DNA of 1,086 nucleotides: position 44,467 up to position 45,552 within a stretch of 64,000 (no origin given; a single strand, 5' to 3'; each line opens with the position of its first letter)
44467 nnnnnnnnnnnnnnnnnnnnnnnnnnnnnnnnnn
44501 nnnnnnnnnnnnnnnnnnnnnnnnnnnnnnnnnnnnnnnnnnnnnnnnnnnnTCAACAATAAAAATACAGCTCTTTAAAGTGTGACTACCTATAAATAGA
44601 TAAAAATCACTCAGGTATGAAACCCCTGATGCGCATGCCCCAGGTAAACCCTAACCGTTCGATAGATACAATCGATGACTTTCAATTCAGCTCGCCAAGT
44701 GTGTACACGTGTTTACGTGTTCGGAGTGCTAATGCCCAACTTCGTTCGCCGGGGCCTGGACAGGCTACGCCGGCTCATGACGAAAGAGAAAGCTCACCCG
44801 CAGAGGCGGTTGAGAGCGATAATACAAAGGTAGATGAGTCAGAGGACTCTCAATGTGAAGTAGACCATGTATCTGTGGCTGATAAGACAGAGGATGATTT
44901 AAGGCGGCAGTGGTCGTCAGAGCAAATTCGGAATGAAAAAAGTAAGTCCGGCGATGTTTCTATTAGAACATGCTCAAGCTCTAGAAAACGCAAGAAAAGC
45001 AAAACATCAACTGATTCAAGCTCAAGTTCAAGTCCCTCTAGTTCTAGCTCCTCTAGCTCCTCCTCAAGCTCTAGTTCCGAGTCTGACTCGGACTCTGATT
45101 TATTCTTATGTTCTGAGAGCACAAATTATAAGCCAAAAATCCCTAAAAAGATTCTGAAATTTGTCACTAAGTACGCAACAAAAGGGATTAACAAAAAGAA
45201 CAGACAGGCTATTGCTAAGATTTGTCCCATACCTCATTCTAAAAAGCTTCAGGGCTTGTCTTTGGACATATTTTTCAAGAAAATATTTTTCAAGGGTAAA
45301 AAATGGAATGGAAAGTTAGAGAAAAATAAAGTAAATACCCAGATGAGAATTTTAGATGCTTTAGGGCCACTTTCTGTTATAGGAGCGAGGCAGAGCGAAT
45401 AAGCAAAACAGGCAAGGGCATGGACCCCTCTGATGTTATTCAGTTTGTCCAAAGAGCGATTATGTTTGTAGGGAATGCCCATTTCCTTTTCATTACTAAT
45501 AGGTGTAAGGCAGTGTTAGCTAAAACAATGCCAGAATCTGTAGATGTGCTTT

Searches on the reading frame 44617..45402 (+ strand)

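Call 13: search_protein_families(library=pfam, proteins=[window:44617-45402:+], max_evalue=0.001)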
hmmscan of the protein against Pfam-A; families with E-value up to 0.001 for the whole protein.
window:44617-45402:+ (261 aa): 1 family
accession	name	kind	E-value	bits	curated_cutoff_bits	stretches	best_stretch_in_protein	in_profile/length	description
PF10500.14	SR-25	-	2.3e-07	31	40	1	89-220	12-138/226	Nuclear RNA-splicing-associated protein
